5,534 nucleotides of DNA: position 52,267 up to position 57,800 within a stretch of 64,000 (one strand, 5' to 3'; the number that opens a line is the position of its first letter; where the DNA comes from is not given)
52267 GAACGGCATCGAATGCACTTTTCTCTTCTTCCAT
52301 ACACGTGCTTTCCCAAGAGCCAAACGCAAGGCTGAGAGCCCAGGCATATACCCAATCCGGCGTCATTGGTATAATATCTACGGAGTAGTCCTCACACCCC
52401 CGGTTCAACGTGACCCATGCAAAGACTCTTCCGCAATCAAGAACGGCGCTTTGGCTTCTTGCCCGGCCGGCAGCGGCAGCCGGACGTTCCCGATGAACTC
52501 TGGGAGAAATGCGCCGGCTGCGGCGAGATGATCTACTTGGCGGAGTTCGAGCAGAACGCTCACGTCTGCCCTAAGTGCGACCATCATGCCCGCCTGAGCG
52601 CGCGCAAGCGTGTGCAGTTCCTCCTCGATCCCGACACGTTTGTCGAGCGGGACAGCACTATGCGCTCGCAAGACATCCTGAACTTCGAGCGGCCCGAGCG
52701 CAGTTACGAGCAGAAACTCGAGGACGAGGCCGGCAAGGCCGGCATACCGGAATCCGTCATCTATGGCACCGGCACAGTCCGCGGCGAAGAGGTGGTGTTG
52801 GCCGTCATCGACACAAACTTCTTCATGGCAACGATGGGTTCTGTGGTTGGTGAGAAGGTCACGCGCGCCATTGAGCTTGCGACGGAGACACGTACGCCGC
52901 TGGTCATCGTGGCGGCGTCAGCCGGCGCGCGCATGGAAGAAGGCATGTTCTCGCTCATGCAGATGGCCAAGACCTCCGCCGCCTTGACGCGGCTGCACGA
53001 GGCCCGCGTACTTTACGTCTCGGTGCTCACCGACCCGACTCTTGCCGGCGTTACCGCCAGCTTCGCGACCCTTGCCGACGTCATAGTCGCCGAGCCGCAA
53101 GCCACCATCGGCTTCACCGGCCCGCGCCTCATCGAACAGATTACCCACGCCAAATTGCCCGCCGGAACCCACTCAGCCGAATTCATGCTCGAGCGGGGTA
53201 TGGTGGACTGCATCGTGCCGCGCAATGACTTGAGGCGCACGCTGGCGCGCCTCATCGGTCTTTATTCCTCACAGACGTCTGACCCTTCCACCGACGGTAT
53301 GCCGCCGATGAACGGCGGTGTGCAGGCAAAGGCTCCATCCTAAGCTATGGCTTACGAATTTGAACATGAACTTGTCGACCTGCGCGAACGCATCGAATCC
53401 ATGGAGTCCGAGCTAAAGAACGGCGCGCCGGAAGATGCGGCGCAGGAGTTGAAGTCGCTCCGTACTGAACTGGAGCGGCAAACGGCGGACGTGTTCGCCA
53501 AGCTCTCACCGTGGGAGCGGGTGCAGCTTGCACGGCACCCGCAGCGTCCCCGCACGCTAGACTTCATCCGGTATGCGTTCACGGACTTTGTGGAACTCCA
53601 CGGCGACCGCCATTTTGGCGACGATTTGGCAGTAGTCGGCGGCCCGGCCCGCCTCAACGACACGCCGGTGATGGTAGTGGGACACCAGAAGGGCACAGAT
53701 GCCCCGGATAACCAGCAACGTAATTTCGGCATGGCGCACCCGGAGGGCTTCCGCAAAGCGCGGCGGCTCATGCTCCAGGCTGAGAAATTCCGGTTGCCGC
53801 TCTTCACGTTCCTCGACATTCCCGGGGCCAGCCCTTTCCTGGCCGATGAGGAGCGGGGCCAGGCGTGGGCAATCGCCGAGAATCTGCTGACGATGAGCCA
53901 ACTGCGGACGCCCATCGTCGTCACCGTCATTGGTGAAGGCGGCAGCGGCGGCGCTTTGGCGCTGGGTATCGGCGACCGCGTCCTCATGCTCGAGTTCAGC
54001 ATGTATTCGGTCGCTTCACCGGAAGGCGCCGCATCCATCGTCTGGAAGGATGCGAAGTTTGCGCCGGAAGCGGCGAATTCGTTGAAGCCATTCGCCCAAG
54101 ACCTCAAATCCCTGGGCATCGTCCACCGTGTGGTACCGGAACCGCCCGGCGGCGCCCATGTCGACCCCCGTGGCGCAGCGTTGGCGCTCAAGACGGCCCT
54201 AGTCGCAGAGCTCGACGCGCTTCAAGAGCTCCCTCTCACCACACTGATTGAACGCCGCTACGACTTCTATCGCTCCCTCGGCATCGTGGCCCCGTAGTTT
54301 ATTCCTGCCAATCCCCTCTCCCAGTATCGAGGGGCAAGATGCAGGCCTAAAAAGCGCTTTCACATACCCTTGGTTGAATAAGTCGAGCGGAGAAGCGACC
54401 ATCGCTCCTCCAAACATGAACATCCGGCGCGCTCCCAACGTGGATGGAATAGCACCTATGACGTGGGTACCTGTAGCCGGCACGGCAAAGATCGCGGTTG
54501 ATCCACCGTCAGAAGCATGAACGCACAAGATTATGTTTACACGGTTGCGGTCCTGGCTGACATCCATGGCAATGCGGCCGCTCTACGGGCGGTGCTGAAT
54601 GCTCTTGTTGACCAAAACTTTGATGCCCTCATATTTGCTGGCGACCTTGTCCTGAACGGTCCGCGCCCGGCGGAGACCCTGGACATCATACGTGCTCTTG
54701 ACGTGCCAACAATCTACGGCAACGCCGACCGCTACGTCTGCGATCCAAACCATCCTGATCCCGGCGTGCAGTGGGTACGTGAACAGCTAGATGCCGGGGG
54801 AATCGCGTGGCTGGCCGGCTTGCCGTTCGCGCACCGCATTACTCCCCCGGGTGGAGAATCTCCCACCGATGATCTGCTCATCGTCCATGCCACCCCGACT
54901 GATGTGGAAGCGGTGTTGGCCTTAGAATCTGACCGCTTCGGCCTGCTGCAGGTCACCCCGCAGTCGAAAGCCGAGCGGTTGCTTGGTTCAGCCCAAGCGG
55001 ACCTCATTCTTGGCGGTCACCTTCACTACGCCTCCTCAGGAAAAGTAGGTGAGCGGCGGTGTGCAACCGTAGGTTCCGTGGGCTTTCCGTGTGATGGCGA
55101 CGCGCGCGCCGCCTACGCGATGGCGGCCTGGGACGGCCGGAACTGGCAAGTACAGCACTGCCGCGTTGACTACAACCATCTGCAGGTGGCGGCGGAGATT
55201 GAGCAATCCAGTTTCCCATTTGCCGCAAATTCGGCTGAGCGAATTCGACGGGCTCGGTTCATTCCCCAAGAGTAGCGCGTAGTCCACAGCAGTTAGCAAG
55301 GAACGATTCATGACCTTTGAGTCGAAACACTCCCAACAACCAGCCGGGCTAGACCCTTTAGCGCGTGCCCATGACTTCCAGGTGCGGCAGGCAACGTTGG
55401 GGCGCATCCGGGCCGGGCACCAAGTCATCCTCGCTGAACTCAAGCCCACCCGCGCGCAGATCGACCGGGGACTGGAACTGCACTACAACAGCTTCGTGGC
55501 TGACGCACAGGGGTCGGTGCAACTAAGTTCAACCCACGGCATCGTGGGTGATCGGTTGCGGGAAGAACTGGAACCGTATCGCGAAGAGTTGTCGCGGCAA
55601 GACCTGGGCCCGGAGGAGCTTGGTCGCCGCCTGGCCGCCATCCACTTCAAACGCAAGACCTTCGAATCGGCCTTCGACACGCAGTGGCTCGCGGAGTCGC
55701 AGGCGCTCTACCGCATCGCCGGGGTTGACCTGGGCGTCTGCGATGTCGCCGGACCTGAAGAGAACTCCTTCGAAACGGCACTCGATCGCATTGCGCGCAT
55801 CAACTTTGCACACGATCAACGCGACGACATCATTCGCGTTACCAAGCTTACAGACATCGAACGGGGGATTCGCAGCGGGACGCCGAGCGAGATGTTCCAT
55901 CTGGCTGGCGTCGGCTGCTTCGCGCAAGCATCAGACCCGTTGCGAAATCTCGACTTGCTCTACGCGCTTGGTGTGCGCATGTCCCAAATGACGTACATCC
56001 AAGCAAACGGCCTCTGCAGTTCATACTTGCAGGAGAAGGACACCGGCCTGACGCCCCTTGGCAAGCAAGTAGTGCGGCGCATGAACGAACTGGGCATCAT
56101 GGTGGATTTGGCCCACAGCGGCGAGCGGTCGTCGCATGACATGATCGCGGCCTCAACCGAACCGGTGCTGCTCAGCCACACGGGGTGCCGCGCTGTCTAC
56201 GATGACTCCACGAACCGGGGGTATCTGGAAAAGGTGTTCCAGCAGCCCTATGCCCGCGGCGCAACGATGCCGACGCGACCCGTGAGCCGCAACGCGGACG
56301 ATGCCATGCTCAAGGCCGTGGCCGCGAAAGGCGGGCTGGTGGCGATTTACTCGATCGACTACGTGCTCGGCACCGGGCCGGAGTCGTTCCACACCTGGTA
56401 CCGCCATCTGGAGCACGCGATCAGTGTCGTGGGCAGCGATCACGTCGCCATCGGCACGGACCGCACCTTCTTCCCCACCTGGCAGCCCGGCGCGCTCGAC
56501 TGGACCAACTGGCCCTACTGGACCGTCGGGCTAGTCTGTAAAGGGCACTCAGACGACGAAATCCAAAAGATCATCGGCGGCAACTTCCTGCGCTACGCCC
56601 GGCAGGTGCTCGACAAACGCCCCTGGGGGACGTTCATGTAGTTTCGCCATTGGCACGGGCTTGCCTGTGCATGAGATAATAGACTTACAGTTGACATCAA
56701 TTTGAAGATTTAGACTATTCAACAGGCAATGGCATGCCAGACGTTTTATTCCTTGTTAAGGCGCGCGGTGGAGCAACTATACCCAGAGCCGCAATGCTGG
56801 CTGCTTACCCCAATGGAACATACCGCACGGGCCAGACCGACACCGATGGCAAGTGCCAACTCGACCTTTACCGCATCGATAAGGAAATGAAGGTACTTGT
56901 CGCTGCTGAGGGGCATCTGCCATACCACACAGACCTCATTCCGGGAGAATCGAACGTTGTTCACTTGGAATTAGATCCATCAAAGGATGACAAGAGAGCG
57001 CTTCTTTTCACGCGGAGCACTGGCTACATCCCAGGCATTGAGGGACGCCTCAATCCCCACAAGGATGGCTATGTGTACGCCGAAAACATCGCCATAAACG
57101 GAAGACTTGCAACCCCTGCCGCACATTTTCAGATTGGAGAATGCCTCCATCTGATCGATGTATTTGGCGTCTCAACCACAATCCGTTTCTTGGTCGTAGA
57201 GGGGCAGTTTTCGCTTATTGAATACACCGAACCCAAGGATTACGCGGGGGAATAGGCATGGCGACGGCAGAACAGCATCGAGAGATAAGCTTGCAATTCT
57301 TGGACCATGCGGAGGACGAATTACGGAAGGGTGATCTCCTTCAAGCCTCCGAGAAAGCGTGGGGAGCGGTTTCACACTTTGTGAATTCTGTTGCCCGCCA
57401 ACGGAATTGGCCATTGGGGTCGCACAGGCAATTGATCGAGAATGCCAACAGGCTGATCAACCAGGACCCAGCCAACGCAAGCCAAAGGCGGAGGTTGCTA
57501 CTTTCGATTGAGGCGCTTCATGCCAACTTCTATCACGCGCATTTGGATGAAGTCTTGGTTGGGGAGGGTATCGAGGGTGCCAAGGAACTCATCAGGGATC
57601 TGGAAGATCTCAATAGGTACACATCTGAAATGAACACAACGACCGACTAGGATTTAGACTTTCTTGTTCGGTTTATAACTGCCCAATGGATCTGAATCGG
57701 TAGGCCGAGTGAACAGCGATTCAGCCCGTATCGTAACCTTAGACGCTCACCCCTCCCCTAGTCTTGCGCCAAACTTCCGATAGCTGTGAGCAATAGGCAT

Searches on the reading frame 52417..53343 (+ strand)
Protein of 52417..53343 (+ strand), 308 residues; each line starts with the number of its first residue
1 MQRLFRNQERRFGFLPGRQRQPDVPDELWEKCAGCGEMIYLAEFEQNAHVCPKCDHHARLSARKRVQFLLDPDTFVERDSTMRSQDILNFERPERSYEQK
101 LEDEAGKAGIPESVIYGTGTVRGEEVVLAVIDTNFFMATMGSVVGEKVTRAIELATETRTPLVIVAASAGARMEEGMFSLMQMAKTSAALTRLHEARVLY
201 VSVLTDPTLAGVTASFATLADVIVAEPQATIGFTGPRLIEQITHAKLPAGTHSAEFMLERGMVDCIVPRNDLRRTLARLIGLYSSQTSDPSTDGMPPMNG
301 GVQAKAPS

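Call 9: search_protein_families(library=pfam, proteins=[window:52417-53343:+], max_evalue=0.001)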
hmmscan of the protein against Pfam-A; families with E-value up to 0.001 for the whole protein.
window:52417-53343:+ (308 aa): 2 families
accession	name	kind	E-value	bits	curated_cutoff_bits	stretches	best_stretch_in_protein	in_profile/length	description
PF01039.27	Carboxyl_trans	-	1.5e-20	73.8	22.3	1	59-246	7-180/493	Carboxyl transferase domain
PF17848.7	Zn_ribbon_ACC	-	9.7e-10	38.9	24.5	1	29-54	1-26/26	Acetyl-CoA carboxylase zinc finger domain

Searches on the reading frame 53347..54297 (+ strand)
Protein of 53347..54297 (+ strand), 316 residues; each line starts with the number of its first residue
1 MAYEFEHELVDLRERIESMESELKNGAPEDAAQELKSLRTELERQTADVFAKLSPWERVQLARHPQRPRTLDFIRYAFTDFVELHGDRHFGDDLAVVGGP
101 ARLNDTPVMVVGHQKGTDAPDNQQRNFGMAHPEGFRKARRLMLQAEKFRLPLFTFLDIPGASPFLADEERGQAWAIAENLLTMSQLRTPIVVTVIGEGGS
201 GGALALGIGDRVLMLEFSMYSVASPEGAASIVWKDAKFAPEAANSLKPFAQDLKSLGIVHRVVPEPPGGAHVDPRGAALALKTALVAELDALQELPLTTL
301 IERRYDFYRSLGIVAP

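Call 9: search_protein_families(library=pfam, proteins=[window:53347-54297:+], max_evalue=0.001)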
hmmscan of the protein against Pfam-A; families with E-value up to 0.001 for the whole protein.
window:53347-54297:+ (316 aa): 2 families
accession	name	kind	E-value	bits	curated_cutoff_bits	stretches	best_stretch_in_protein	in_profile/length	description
PF03255.19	ACCA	-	1.3e-122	409.2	23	1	3-312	2-310/310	Acetyl co-enzyme A carboxylase carboxyltransferase-like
PF01039.27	Carboxyl_trans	-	3.6e-14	52.7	22.3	1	96-243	284-427/493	Carboxyl transferase domain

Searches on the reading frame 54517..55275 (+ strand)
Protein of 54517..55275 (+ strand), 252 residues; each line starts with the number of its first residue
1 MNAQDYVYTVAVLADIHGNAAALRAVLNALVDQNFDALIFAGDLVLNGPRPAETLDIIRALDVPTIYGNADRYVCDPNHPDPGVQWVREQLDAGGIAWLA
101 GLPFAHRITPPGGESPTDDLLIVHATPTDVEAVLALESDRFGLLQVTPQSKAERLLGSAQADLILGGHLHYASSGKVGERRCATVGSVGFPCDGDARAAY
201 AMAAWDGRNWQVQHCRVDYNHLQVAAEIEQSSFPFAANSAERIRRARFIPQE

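Call 9: search_protein_families(library=pfam, proteins=[window:54517-55275:+], max_evalue=0.001)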
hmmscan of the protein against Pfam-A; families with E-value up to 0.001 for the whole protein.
window:54517-55275:+ (252 aa): 2 families
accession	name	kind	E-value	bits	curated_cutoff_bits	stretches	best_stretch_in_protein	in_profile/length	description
PF12850.12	Metallophos_2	-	3e-13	50.5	27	1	10-202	3-148/154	Calcineurin-like phosphoesterase superfamily domain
PF00149.33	Metallophos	-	5.8e-13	50.1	21.5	1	9-171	2-190/191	Calcineurin-like phosphoesterase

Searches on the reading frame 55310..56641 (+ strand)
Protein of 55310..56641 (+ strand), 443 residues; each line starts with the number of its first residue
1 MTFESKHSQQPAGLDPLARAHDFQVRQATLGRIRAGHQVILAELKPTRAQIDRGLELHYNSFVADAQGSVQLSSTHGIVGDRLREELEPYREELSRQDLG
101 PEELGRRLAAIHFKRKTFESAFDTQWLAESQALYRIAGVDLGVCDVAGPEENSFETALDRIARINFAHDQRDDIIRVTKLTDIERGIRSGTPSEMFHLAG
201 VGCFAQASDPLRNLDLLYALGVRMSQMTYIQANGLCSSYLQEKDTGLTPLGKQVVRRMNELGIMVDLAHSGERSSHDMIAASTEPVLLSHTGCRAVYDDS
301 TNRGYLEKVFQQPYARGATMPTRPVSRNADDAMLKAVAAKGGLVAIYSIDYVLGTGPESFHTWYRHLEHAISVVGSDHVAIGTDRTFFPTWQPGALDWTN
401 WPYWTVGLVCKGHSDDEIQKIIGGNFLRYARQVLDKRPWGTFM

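Call 9: search_protein_families(library=pfam, proteins=[window:55310-56641:+], max_evalue=0.001)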
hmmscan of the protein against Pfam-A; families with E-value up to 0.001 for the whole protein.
window:55310-56641:+ (443 aa): 1 family
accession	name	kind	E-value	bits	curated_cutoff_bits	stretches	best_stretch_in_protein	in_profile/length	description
PF01244.27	Peptidase_M19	-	1.2e-53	182.8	26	2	134-302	42-214/319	Membrane dipeptidase (Peptidase family M19)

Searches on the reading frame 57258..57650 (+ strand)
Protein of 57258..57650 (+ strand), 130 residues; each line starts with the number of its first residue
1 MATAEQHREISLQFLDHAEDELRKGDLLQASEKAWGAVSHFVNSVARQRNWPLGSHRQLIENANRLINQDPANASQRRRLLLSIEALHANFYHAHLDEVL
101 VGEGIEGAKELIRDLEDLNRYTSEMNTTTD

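Call 9: search_protein_families(library=pfam, proteins=[window:57258-57650:+], max_evalue=0.001)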
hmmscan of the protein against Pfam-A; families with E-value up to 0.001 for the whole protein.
window:57258-57650:+ (130 aa): 1 family
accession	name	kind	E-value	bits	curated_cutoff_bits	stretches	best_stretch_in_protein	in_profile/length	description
PF05942.16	PaREP1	-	3.1e-12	46.9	24.4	1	7-110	2-113/115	Archaeal PaREP1/PaREP8 family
